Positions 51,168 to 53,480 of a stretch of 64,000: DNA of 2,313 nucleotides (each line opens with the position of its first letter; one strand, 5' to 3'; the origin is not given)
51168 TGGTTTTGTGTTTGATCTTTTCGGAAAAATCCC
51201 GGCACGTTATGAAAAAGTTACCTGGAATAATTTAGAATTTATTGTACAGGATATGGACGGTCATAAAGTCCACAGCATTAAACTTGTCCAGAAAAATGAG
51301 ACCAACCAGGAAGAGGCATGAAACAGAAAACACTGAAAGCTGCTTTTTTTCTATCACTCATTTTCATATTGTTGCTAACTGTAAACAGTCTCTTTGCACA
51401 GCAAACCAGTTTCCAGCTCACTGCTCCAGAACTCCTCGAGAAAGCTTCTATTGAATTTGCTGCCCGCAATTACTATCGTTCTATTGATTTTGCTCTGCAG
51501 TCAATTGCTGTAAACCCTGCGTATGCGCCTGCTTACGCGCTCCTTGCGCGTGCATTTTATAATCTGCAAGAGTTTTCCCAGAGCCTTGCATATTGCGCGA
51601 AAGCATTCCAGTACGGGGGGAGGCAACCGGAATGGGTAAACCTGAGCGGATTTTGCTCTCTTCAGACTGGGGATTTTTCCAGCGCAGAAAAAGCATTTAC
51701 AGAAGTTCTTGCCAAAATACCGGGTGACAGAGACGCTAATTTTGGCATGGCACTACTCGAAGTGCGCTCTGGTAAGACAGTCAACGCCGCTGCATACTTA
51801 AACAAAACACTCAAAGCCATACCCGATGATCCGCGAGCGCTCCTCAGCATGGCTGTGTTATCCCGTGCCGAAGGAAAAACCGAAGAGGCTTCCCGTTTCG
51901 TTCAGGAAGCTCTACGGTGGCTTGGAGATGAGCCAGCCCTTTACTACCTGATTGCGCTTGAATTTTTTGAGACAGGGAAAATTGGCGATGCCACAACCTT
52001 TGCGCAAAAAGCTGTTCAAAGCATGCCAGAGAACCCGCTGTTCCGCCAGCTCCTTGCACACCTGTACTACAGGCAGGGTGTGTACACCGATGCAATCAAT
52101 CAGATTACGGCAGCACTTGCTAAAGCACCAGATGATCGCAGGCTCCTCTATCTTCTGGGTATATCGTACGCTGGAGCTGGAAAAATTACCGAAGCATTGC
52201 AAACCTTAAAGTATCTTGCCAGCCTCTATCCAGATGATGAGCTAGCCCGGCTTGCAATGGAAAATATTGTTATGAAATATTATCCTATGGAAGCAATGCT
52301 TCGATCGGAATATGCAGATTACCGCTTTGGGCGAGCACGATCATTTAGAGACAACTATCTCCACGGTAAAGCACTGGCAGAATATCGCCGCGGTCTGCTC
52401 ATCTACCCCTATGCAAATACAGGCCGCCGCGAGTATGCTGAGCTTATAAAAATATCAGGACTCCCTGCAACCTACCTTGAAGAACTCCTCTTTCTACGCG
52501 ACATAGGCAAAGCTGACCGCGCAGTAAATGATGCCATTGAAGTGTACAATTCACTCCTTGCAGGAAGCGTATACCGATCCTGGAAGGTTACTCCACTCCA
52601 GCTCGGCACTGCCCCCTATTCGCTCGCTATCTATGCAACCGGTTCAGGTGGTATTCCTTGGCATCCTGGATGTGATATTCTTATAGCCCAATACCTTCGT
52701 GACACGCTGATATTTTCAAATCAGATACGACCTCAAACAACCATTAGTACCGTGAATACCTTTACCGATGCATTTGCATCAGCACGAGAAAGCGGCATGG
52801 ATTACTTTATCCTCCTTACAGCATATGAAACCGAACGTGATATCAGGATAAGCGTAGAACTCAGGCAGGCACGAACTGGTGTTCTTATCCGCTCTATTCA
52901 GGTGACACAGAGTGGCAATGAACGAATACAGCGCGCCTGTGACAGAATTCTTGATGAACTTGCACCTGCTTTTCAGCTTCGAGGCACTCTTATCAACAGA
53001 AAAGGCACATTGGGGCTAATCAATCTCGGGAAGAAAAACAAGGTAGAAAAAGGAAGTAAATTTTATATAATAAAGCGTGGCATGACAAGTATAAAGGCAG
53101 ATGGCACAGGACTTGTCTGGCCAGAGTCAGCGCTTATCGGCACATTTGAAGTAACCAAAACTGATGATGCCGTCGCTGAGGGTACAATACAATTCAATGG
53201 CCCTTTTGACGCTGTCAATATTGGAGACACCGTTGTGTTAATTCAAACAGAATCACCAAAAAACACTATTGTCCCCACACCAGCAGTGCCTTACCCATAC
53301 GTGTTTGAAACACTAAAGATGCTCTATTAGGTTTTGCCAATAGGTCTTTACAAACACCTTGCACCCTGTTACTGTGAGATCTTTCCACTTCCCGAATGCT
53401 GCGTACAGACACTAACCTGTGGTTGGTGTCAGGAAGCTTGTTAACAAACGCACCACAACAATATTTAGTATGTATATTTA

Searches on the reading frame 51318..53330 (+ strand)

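Call 7: search_protein_families(library=pfam, proteins=[window:51318-53330:+])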
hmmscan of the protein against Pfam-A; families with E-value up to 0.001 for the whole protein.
window:51318-53330:+ (670 aa): 17 families
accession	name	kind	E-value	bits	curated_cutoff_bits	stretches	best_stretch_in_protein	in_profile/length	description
PF14559.12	TPR_19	-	1.6e-24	86.5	25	3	217-280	2-65/68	Tetratricopeptide repeat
PF07719.23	TPR_2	-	2.4e-17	62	27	0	276-307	3-34/34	Tetratricopeptide repeat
PF13432.12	TPR_16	-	6.3e-17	62.1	32.7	2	246-307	3-64/65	Tetratricopeptide repeat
PF13428.12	TPR_14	-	7.1e-13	48.3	23.5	0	243-281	4-42/44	Tetratricopeptide repeat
PF12895.13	ANAPC3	-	7.3e-12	45.8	27.2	1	220-298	3-80/82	Anaphase-promoting complex, cyclosome, subunit 3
PF13371.12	TPR_9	-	1.7e-11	44.4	35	0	248-315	3-70/73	Tetratricopeptide repeat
PF00515.34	TPR_1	-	6.7e-08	32.5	27.8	0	70-97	1-28/34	Tetratricopeptide repeat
PF23914.1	TPR_CcmH_CycH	-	9.6e-08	32.5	42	0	106-204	53-153/158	Cytochrome c-type biogenesis protein H TPR domain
PF25062.1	ARM_TT21_N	-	1.3e-07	32.1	40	0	249-301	3-54/222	Tetratricopeptide repeat protein 21 N-terminal ARM repeat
PF13431.12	TPR_17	-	1.3e-07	31.8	24.4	0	59-87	2-30/34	Tetratricopeptide repeat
PF14561.12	TPR_20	-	4.1e-07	30.7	25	0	259-297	7-45/90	Tetratricopeptide repeat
PF13424.12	TPR_12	-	5.5e-07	30.1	30.1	0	246-298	9-69/77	Tetratricopeptide repeat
PF25064.1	ARM_TT21_5th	-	3.9e-06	27.6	27.8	0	140-225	3-91/117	TT21 fifth ARM repeats domain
PF13181.12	TPR_8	-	4.1e-06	27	25.7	0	70-97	1-28/34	Tetratricopeptide repeat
PF13174.12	TPR_6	-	1.9e-05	25.4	26.3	0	277-306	3-32/33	Tetratricopeptide repeat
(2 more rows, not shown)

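Call 8: search_protein_families(library=ncbifam, proteins=[window:51318-53330:+])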
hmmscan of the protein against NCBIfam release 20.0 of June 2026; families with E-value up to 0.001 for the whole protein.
window:51318-53330:+ (670 aa): 21 families
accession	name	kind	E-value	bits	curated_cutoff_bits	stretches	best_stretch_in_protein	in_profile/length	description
TIGR02917.1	PEP_TPR_lipo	equivalog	2.3e-24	85.4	312.2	1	72-317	92-338/899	XrtA/PEP-CTERM system TPR-repeat protein PrsT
NF040959.1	MamA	equivalog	1.3e-15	57.4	200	1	184-307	49-172/204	magnetosome protein MamA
TIGR02521.1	type_IV_pilW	equivalog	1.2e-14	54.4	154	1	94-196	126-227/234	type IV pilus biogenesis/stability protein PilW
TIGR02795.1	tol_pal_ybgF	equivalog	1.8e-11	44.6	90.1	2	209-315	5-117/119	tol-pal system protein YbgF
TIGR02552.1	LcrH_SycD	equivalog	3.2e-11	43.1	104.8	2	110-206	24-120/136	SycD/LcrH family type III secretion system chaperone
NF052415.1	T3SS_chap_SctY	equivalog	4.2e-11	43.3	70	1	102-200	4-105/106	type III secretion apparatus assembly chaperone SctY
NF033920.0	C39_PA2778_fam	equivalog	4e-10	39.5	150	1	116-201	168-253/255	PA2778 family cysteine peptidase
TIGR03939.1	PGA_TPR_OMP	equivalog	6.2e-09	34.6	366.65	1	118-209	100-191/800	poly-beta-1,6 N-acetyl-D-glucosamine export porin PgaA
NF033758.1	gliding_GltE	equivalog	4.2e-08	32.6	225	1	116-199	98-181/411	adventurous gliding motility TPR repeat lipoprotein GltE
NF047371.1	FlcA_CTERM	equivalog_domain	5e-07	28.6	300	1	212-297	444-530/646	periplasmic flagellar collar protein FlcA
NF052400.1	M48_BAM_BepA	equivalog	1e-06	27.8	570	1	205-318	306-419/483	beta-barrel assembly-enhancing protease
NF007302.0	PRK09782.1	equivalog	1.3e-06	26.8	1223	1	174-308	547-680/990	phage receptor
TIGR00540.1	TPR_hemY_coli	hypoth_equivalog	3.6e-06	26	142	0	205-314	260-365/385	heme biosynthesis-associated TPR protein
NF041522.1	TPR_sll0314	equivalog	4.6e-06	26.1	225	0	216-257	28-69/275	Sll0314/Alr1548 family TPR repeat-containing protein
NF002725.1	PRK02603.1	equivalog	5.1e-06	26.6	143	0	111-202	42-136/173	photosystem I assembly protein Ycf3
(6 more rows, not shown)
